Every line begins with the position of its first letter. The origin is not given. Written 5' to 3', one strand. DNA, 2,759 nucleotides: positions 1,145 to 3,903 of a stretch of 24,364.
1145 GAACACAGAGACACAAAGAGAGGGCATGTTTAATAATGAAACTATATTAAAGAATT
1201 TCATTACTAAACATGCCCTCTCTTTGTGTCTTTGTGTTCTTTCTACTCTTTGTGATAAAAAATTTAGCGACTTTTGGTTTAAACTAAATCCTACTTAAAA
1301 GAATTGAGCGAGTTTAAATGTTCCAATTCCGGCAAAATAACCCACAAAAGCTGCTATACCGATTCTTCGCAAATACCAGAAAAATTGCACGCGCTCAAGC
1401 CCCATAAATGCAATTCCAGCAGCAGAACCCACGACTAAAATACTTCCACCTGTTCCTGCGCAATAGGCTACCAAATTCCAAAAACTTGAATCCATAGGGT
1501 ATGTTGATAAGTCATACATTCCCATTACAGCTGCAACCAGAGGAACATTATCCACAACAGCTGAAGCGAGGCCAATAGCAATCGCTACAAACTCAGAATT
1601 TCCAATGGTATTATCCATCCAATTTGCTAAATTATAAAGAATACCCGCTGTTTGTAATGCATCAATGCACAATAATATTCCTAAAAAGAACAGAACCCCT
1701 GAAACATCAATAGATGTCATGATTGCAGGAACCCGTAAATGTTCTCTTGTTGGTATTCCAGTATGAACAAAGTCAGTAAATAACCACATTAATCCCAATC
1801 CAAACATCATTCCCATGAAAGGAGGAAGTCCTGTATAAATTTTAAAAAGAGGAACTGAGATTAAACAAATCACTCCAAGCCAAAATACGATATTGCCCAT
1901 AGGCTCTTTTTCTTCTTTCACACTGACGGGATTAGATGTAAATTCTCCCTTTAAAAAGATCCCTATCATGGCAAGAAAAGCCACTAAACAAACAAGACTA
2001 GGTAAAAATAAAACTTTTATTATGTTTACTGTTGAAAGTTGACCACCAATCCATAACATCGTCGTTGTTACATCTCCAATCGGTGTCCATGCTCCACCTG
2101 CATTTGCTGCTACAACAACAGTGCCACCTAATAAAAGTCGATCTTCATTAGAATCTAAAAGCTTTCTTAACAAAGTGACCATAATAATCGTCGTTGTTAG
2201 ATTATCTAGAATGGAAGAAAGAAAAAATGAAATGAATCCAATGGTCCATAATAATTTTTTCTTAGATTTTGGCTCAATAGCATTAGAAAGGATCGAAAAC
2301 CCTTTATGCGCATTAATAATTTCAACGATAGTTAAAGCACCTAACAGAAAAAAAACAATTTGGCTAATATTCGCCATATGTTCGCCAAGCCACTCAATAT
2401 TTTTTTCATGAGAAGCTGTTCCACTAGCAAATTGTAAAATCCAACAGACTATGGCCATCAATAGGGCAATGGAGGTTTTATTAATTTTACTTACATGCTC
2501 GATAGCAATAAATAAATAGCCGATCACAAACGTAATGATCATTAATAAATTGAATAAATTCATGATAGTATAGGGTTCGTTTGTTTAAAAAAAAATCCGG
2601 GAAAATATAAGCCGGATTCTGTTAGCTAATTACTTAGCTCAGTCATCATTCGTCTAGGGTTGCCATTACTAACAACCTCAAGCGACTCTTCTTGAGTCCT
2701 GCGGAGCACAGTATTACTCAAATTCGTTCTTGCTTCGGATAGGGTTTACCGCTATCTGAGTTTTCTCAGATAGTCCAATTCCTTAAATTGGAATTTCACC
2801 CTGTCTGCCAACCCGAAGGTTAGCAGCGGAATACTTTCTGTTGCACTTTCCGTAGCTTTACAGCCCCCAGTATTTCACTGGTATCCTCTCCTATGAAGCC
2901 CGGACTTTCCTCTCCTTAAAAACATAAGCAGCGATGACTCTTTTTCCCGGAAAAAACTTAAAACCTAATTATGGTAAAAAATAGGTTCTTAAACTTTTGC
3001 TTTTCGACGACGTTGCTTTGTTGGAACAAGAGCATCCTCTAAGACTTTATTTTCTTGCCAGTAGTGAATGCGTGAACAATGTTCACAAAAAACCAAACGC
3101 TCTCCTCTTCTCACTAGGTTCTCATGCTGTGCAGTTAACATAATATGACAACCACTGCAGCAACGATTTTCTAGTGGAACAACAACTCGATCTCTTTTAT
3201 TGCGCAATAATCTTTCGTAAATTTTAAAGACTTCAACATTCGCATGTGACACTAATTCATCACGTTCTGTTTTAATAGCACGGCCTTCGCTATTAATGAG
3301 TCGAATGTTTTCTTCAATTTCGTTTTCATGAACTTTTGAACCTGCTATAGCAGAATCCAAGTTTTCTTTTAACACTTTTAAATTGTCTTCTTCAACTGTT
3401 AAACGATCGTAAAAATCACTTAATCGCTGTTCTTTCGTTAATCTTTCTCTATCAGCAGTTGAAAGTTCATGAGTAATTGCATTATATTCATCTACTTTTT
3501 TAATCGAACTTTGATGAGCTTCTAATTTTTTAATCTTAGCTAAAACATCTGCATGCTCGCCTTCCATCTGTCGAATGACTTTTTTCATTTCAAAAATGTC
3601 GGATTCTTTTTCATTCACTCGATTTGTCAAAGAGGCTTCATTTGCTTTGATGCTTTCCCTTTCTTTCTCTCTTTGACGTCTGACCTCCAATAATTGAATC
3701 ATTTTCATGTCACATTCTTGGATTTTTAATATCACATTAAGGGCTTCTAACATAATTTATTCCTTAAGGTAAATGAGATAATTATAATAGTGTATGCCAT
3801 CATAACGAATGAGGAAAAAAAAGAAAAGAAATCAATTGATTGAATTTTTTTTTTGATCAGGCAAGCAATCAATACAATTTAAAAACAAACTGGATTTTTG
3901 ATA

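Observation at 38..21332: Accessory genes are bracketed by several families of long palindromic elements that often start at stop codons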

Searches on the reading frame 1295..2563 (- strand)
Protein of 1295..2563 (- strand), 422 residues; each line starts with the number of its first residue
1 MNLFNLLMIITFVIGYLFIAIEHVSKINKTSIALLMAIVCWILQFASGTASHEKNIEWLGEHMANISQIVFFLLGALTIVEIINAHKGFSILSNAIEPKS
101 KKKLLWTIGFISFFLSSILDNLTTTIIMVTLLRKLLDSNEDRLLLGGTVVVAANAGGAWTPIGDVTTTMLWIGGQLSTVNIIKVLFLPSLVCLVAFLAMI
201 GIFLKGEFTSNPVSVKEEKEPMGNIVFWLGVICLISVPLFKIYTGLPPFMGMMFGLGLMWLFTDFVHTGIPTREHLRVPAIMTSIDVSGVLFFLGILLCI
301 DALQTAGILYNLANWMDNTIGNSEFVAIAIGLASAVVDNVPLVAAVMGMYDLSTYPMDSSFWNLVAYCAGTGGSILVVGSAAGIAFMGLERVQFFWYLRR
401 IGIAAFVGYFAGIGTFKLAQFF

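Call 9: search_protein_families(library=pfam, proteins=[window:1295-2563:-])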
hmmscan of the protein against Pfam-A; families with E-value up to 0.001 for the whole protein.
window:1295-2563:- (422 aa): 2 families
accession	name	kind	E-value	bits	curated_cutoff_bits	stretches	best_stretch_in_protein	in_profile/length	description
PF03600.22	CitMHS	-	6.7e-29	101.5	31.9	1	16-355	1-323/336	Citrate transporter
PF19019.6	Phlebo_G2_C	-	0.00032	20.9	25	0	136-204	91-159/171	Phlebovirus glycoprotein G2 C-terminal domain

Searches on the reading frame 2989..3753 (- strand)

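Call 9: search_protein_families(library=pfam, proteins=[window:2989-3753:-])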
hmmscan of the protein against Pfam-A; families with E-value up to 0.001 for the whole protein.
window:2989-3753:- (254 aa): 1 family
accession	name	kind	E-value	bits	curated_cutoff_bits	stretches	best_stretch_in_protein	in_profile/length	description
PF02591.20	Zn_ribbon_9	-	6.2e-09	36.2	29.1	1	199-229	2-32/33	C4-type zinc ribbon domain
